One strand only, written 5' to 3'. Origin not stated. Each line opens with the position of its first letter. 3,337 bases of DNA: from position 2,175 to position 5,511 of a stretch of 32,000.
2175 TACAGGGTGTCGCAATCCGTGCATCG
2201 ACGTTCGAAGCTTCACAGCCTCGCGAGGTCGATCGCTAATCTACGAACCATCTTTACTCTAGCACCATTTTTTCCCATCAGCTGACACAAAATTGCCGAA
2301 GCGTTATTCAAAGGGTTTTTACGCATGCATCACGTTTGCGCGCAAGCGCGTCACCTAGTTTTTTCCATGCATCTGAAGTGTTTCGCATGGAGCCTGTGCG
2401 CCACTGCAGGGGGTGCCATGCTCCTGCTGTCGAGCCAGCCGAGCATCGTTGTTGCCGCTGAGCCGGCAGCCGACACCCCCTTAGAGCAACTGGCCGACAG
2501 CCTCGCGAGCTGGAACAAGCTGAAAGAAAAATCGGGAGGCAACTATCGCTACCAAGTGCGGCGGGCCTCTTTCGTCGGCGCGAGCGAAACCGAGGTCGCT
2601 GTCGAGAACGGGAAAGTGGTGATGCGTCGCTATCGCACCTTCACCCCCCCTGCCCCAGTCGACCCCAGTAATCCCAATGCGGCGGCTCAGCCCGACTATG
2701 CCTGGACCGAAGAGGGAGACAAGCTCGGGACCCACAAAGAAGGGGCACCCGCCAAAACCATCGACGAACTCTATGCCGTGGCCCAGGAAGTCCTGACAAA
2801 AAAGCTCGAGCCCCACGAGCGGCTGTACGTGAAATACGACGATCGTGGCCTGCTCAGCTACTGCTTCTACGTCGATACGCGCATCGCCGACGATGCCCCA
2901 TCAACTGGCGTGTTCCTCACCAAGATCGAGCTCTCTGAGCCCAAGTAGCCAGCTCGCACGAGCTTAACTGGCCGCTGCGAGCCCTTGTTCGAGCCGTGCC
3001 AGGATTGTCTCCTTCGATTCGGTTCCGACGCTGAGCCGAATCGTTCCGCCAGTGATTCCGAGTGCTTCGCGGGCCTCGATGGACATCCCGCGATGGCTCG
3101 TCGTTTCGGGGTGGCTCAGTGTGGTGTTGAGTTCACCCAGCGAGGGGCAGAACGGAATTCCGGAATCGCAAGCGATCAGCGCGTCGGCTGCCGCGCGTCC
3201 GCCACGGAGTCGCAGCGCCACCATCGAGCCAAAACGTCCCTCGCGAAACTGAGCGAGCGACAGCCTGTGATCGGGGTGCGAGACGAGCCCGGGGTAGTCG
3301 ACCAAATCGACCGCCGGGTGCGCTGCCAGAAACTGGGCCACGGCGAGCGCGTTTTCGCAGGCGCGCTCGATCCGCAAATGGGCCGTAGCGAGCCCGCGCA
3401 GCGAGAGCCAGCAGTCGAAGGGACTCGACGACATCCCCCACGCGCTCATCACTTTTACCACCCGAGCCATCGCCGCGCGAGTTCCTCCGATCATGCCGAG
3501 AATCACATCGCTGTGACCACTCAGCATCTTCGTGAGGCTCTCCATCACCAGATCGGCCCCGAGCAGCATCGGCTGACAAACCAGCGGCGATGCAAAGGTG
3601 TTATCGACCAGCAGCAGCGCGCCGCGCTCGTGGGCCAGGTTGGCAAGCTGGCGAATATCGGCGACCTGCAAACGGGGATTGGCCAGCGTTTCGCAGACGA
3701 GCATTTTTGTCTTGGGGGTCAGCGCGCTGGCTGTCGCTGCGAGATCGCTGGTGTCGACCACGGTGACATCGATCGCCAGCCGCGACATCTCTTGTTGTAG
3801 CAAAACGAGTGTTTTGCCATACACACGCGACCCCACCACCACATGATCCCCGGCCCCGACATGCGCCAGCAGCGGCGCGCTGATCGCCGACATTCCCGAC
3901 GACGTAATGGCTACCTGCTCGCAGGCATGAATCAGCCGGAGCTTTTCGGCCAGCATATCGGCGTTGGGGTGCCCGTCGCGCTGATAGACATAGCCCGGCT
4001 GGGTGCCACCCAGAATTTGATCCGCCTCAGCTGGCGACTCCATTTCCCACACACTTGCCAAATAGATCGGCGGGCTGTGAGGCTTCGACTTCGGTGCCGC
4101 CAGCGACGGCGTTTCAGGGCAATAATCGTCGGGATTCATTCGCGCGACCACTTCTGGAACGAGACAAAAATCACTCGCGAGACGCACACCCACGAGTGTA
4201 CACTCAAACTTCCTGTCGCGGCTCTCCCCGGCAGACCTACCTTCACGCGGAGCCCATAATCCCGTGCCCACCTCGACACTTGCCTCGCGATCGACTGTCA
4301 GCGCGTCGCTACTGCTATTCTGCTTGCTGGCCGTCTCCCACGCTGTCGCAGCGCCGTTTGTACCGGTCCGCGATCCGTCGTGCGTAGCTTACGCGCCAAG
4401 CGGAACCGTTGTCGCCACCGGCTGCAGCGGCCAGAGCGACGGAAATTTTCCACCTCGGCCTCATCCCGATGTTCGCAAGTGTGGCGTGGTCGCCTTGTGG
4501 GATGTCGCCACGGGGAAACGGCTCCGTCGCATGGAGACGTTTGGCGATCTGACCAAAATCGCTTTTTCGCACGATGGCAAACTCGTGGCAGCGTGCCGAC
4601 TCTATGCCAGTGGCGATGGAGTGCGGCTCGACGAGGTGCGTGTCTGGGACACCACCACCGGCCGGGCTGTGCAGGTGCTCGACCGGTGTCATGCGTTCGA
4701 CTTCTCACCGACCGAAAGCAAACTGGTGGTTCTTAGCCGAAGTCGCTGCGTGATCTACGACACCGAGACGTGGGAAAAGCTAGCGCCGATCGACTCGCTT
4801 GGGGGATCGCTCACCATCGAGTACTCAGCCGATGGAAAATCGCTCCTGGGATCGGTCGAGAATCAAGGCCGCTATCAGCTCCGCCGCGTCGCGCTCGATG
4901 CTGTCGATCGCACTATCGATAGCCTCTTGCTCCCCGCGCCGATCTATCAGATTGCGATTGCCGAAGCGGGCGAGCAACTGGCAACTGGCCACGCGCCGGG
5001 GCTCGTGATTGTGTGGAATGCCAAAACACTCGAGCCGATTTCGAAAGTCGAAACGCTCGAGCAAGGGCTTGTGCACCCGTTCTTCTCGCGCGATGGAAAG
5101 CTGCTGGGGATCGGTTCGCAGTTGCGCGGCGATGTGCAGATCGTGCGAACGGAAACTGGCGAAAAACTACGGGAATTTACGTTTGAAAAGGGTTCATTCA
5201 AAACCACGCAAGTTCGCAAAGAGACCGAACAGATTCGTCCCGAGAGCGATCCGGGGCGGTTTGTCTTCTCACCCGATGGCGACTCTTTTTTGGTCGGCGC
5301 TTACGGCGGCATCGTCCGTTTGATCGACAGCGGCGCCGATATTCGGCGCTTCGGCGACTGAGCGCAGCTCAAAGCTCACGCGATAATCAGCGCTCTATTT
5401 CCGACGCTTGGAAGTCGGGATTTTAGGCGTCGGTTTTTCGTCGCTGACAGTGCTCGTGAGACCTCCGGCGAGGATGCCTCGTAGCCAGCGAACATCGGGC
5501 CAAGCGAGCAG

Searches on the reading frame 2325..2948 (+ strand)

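Call 92: search_protein_families(library=pfam, proteins=[window:2325-2948:+], max_evalue=0.001)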
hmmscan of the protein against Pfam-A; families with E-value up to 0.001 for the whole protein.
window:2325-2948:+ (207 aa): 1 family
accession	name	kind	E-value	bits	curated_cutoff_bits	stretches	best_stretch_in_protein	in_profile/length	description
PF19671.4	DUF6174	-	1.1e-05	26.2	23.8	0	56-107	2-53/122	Family of unknown function (DUF6174)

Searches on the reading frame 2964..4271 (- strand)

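Call 8: search_protein_families(library=pfam, proteins=[window:2964-4271:-], max_evalue=1)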
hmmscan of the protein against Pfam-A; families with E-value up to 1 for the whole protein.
window:2964-4271:- (435 aa): 6 families
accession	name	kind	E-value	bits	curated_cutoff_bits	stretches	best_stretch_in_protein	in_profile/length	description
PF01053.26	Cys_Met_Meta_PP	-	8.2e-102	341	27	1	62-431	15-380/381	Cys/Met metabolism PLP-dependent enzyme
PF00266.25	Aminotran_5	-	0.00013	21.5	21.5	1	123-249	70-202/371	Aminotransferase class-V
PF00155.27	Aminotran_1_2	-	0.00053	19.7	19.7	1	121-227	69-189/361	Aminotransferase class I and II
PF00464.25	SHMT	-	0.0081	15.3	27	1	141-233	121-213/399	Serine hydroxymethyltransferase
PF02347.22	GDC-P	-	0.0094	15.3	26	1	141-245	154-255/429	Glycine cleavage system P-protein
PF01041.23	DegT_DnrJ_EryC1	-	0.017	14.8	19.8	1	102-224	24-146/360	DegT/DnrJ/EryC1/StrS aminotransferase family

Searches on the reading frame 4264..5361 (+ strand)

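Call 8: search_protein_families(library=pfam, proteins=[window:4264-5361:+], max_evalue=1)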
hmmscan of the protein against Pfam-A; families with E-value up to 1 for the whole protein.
window:4264-5361:+ (365 aa): 26 families (the best 25 are shown)
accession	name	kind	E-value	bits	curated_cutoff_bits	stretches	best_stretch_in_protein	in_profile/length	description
PF25174.1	Beta-prop_THOC3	-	1.1e-22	80.8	305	2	124-311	70-257/272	THOC3 beta-propeller domain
PF23414.1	Beta-prop_EML_2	-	1.7e-13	51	90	3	223-286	38-101/266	Echinoderm microtubule-associated protein second beta-propeller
PF24814.1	WD40_Prp19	-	4.7e-11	42.7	320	2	74-195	157-276/281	Prp19 WD40 domain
PF24807.1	WD40_CDC20-Fz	-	4.7e-08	33.1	200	2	125-263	31-174/292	CDC20/Fizzy WD40 domain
PF00400.38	WD40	-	6.6e-08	33.2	27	0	95-119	13-33/39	WD domain, G-beta repeat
PF25173.1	Beta-prop_WDR3_1st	-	1.5e-06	28.5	154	2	76-149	95-165/184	WDR3 first beta-propeller domain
PF24805.1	EIF3I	-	3.9e-06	26.7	200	1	76-110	76-110/324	EIF3I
PF23409.1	Beta-prop_EML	-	5.1e-06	26.6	88.2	2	39-156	13-126/267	Echinoderm microtubule-associated protein first beta-propeller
PF24817.1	WD40_WDHD1_1st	-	2e-05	24.4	109.9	1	227-264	225-262/291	WDHD1 first WD40 domain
PF12894.13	ANAPC4_WD40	-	2.9e-05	24.7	22.9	0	274-310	46-81/91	Anaphase-promoting complex subunit 4 WD40 domain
PF25171.1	Beta-prop_WDR36-Utp21_1st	-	3.9e-05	23.6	80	1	73-144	171-236/266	WDR36/Utp21 first beta-propeller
PF25175.1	Beta-prop_WDR5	-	7.9e-05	22.5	250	1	76-139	118-174/296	WDR5 beta-propeller domain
PF25168.1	Beta-prop_WDR36-Utp21_2nd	-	0.00033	20.5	84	1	76-164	222-306/335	WDR36/Utp21 second beta-propeller domain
PF24796.1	WDR55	-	0.00035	20.2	200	1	184-281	58-152/296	WDR55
PF23410.3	Beta-prop_VPS8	-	0.0011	18.4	28.9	1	229-280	71-125/358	Vps8 beta-propeller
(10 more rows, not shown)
